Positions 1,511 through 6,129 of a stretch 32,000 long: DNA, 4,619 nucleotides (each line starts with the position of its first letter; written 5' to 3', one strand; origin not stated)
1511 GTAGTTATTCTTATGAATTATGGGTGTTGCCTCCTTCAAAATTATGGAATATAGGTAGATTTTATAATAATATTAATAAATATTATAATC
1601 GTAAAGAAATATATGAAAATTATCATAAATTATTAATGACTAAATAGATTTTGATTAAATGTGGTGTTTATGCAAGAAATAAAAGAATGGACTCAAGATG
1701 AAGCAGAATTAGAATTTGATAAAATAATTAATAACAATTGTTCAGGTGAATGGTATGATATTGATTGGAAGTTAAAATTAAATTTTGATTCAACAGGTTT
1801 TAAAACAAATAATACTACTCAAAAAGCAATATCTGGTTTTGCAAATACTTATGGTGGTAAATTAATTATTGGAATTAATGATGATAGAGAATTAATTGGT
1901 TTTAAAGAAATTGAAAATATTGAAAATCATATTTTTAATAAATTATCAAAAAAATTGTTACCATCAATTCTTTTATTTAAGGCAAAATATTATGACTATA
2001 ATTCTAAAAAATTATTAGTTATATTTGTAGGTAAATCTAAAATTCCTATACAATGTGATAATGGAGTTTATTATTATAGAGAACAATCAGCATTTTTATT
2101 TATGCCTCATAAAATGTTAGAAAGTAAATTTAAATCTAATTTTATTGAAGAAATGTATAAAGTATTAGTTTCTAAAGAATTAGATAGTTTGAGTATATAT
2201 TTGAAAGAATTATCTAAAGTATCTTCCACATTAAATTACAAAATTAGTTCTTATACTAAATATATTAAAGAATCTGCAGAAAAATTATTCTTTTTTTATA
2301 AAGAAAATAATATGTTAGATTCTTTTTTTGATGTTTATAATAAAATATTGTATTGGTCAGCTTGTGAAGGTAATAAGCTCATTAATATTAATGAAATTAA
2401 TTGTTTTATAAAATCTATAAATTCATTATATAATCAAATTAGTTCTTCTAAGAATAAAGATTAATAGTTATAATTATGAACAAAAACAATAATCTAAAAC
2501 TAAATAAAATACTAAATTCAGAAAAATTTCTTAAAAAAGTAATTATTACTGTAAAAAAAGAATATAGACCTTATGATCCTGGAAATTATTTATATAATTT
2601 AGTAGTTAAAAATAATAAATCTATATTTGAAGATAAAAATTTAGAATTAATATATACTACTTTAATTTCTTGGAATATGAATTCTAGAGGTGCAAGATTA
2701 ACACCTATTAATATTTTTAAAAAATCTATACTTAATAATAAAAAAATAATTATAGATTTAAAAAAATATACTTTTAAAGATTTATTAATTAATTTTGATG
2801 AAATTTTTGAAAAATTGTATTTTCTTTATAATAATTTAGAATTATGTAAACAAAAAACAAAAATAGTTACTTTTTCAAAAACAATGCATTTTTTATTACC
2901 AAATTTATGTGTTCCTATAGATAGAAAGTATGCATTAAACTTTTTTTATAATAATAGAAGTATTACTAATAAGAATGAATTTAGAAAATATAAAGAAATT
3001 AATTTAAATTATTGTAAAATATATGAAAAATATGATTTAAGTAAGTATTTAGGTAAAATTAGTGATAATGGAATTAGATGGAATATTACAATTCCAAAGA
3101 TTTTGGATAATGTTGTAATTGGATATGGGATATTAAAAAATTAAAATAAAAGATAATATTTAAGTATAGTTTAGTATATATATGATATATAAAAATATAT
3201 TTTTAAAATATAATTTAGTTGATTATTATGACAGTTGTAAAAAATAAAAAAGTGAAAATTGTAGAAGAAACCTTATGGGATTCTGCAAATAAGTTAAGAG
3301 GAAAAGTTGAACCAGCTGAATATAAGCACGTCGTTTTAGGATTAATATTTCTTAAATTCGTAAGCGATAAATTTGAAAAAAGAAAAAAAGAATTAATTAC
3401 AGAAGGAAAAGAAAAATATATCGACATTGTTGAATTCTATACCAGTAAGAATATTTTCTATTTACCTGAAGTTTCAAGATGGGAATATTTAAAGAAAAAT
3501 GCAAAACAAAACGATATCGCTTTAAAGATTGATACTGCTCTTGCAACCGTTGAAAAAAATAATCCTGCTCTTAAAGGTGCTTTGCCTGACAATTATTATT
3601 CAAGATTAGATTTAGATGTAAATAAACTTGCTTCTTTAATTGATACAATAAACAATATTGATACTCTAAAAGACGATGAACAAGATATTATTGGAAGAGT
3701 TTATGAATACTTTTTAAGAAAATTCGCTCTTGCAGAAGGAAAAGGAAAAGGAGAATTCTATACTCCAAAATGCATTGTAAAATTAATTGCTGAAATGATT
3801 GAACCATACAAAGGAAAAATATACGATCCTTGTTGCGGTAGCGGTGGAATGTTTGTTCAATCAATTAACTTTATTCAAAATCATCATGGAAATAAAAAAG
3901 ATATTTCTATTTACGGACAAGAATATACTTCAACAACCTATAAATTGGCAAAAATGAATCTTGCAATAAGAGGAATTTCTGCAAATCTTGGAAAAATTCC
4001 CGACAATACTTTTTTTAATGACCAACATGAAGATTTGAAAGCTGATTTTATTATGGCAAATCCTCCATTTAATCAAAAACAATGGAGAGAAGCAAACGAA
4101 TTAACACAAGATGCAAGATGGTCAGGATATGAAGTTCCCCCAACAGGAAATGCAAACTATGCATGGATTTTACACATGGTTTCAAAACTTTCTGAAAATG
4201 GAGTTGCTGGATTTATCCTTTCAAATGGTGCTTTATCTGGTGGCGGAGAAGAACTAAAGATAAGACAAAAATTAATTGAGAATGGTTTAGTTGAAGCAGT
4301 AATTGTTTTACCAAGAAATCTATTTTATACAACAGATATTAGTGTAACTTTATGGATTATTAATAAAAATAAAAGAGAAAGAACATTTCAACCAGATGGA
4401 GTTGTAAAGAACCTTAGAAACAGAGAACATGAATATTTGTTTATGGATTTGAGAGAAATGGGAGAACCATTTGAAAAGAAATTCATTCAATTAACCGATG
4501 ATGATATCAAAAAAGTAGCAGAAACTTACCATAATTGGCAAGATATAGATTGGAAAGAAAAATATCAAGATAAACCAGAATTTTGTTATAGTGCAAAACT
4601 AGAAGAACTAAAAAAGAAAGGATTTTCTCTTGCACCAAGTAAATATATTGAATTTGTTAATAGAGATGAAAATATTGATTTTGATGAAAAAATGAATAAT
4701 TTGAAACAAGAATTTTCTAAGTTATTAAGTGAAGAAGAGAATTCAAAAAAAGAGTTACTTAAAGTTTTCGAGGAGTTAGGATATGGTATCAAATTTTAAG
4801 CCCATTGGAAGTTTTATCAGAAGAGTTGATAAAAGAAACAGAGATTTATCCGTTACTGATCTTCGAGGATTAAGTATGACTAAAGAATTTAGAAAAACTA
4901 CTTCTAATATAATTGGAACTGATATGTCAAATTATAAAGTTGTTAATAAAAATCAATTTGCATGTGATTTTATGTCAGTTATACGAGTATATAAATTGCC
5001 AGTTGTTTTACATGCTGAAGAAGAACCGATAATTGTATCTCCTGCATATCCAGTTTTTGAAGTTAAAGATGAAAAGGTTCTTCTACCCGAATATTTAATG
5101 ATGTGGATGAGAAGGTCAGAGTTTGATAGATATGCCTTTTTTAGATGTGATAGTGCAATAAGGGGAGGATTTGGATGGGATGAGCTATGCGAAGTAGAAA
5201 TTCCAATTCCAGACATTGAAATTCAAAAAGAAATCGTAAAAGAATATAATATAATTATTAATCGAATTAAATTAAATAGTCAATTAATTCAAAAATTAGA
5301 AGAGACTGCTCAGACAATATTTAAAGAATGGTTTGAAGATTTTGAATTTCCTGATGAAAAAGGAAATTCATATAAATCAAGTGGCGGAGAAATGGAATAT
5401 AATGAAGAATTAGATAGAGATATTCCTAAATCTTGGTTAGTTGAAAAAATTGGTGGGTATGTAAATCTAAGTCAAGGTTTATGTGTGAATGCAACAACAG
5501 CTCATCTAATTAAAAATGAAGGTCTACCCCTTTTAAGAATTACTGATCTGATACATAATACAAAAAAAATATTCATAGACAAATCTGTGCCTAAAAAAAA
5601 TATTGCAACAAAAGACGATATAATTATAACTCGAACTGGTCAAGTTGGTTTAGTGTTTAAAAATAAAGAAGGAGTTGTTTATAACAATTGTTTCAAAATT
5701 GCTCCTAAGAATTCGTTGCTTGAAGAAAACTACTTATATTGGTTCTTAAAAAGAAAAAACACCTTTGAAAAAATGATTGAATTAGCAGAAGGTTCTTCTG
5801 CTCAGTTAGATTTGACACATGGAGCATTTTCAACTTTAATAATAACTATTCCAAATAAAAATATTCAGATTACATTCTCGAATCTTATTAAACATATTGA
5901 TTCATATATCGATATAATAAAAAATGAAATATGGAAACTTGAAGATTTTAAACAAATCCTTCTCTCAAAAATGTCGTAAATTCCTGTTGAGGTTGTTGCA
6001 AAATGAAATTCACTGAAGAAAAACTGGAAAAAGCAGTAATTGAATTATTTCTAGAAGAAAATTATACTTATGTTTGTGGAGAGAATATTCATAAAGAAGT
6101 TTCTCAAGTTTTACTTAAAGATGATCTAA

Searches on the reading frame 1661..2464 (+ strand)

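Call 32: search_protein_families(library=pfam, proteins=[window:1661-2464:+], max_evalue=0.001)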
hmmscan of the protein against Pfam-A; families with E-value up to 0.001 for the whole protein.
window:1661-2464:+ (267 aa): 1 family
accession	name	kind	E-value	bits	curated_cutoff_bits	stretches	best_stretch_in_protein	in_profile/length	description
PF04326.19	SLFN_AlbA_2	-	6.3e-15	56.2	25.3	1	30-143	1-112/118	Schlafen, AlbA_2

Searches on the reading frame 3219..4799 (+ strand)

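Call 32: search_protein_families(library=pfam, proteins=[window:3219-4799:+], max_evalue=0.001)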
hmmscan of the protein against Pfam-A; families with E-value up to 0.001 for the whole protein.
window:3219-4799:+ (526 aa): 4 families
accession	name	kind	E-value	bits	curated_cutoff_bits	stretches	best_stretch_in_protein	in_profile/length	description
PF02384.22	N6_Mtase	-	2.5e-102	342.8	20.4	1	154-481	2-307/311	N-6 DNA Methylase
PF12161.14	HsdM_N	-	3.2e-23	83.3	24.5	1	16-144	2-135/135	HsdM N-terminal domain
PF07669.17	Eco57I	-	2.2e-06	28.3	25.3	1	262-363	61-164/171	Eco57I restriction-modification methylase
PF05175.20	MTS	-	0.00054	20.1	23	0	190-289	24-113/170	Methyltransferase small domain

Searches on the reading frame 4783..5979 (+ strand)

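Call 32: search_protein_families(library=pfam, proteins=[window:4783-5979:+], max_evalue=0.001)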
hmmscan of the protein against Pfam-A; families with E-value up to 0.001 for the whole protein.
window:4783-5979:+ (398 aa): 1 family
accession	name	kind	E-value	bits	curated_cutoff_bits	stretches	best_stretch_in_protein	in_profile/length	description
PF01420.25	Methylase_S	-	1.5e-16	61.5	22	2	215-387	1-167/168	Type I restriction modification DNA specificity domain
